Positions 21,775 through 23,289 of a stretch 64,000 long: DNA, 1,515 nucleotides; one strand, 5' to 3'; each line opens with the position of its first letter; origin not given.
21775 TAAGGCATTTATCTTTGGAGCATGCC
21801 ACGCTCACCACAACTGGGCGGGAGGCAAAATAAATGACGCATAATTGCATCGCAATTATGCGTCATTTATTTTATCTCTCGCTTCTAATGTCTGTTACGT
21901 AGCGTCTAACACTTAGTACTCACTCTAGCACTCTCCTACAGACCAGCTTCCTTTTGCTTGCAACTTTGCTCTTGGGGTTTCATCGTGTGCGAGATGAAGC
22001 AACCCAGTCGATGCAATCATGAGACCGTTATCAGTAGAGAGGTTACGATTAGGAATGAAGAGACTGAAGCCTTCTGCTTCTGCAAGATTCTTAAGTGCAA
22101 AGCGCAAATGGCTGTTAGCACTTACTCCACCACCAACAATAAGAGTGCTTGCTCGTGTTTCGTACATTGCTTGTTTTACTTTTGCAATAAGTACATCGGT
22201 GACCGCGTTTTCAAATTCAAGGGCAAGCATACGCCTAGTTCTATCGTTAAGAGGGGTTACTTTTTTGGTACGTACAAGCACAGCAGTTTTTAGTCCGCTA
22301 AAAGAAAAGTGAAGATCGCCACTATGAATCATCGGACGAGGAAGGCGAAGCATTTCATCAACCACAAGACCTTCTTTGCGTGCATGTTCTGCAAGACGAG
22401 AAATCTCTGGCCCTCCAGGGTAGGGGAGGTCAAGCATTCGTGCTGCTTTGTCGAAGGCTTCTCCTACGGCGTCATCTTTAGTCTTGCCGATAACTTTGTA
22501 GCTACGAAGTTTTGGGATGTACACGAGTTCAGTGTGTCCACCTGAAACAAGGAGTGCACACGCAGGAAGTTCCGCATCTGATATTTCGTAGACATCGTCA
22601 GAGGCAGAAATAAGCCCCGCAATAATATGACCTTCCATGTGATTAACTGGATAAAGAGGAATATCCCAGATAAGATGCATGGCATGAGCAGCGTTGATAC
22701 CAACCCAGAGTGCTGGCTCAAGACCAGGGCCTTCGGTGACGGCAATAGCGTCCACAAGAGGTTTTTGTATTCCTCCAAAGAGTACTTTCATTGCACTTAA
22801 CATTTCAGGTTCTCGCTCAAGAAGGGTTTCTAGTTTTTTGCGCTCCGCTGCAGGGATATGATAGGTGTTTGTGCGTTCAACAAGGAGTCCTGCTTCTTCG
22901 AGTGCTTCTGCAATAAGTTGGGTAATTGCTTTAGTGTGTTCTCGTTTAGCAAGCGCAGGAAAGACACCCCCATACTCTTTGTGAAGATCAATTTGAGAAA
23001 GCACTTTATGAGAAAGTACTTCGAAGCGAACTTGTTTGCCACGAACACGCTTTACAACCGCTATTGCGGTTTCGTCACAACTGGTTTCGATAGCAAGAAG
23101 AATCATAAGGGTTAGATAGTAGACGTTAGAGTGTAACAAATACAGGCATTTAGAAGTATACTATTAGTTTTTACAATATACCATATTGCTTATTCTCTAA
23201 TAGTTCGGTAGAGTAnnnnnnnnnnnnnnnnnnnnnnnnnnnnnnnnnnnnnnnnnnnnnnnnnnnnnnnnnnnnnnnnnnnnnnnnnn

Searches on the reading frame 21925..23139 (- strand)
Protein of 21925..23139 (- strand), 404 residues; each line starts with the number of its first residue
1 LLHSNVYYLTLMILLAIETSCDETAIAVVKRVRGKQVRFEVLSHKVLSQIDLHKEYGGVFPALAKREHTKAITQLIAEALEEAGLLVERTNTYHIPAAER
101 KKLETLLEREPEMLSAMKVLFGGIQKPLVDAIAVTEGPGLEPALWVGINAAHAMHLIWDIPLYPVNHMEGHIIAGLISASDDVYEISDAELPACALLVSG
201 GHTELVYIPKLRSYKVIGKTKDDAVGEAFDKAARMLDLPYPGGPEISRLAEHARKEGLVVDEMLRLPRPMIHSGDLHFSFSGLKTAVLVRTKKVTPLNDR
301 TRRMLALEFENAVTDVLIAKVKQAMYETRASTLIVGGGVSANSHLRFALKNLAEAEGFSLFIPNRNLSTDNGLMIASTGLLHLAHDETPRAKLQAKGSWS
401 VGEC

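Call 6: search_protein_families(library=pfam, proteins=[window:21925-23139:-])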
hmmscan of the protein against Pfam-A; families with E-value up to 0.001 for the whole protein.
window:21925-23139:- (404 aa): 2 families
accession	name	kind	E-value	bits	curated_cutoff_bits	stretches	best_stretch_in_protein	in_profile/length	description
PF00814.31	TsaD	-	1.4e-75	254.8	24.8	2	123-376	45-263/264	tRNA N6-adenosine threonylcarbamoyltransferase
PF22521.2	HypF_C_2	-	1.2e-06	28.9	27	1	298-373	162-237/241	Carbamoyltransferase, Kae1-like Domain, second subdomain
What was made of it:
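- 21925..23106 (-): tsaD, 393 aa, convergent with sRNA-B. Pfam TsaD at E = 1.4e-75 (call 6).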

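Call 17: find_related_loci(query=window:21928-23106:-, collection=genome_contigs, flank=10000)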
Query seq(393 aa) (393 aa) in genome_contigs; peptide patterns used: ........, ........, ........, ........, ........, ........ (x = any residue, [..] = any of these).
329 stretches matched a pattern; 257 encode a relative of the query (tblastn E <= 1e-3); the best 80 are kept; 80 distinct loci.
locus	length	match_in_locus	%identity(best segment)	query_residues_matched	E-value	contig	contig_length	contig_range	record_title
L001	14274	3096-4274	86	1-393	0e+0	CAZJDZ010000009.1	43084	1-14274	MAG TPA_asm: uncultured Candidatus Saccharibacteria bacterium isolate SRP296810_co1_219 genome assembly, contig: NODE_72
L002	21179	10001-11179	86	1-393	0e+0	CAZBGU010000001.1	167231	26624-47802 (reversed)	MAG TPA_asm: uncultured Candidatus Saccharibacteria bacterium isolate SRP278252_co1_166 genome assembly, contig: NODE_74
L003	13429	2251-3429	83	1-393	0e+0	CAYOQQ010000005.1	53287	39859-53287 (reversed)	MAG TPA_asm: uncultured Candidatus Saccharibacteria bacterium isolate SRP278252_co2_198 genome assembly, contig: NODE_10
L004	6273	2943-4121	83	1-393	0e+0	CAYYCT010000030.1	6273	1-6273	MAG TPA_asm: uncultured Candidatus Saccharibacteria bacterium isolate SRP278252_co2_838 genome assembly, contig: NODE_26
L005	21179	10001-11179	84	1-393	0e+0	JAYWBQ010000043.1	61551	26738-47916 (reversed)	MAG: Candidatus Paceibacterota bacterium isolate GL93_UP_metabat_156 GL93_UP_metabat_156_42, whole genome shotgun sequen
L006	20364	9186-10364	83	1-393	0e+0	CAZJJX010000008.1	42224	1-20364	MAG TPA_asm: uncultured Candidatus Saccharibacteria bacterium isolate SRP278252_co2_95 genome assembly, contig: NODE_163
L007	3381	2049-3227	82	1-393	0e+0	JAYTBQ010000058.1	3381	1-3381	MAG: Candidatus Paceibacterota bacterium isolate GFS_14379 GFS_14379_57, whole genome shotgun sequence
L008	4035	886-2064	82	1-393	0e+0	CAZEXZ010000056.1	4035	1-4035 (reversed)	MAG TPA_asm: uncultured Candidatus Saccharibacteria bacterium isolate SRP170004_co1_567 genome assembly, contig: NODE_37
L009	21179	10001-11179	82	1-393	0e+0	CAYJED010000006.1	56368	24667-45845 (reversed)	MAG TPA_asm: uncultured Candidatus Saccharibacteria bacterium isolate ERP123247_co1_147 genome assembly, contig: NODE_27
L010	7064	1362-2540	80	1-393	0e+0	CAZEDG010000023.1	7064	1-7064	MAG TPA_asm: uncultured Candidatus Saccharibacteria bacterium isolate SRP278252_co2_772 genome assembly, contig: NODE_22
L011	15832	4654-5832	80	1-393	0e+0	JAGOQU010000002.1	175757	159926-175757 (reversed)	MAG: Candidatus Paceibacterota bacterium isolate Gw_Eff_bin_22 Gw_Eff_66_length_175757_cov_10.609776, whole genome shotg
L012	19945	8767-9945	78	1-393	0e+0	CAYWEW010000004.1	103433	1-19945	MAG TPA_asm: uncultured Candidatus Saccharibacteria bacterium isolate SRP219642_co7_139 genome assembly, contig: NODE_21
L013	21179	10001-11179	78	1-393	0e+0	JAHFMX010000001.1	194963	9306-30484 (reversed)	MAG: bacterium isolate nzgw467 NODE_42_length_194964_cov_18.308171, whole genome shotgun sequence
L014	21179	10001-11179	79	1-393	0e+0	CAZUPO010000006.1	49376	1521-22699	MAG TPA_asm: uncultured Candidatus Saccharibacteria bacterium isolate SRP278252_co2_775 genome assembly, contig: NODE_11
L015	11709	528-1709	77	1-392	0e+0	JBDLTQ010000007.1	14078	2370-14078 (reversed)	MAG: Candidatus Parcubacteria bacterium isolate lewisrun_2019_sw_WHONDRS-S19S_0014_B_bin.23 scaffold_117177, whole genom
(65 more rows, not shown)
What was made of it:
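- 21925..23106 (-): Orthologues at 68-87% identity anchor all related loci (call 17).
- The window is from a Nomurabacteria/Paceibacterota-like CPR genome (call 17).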
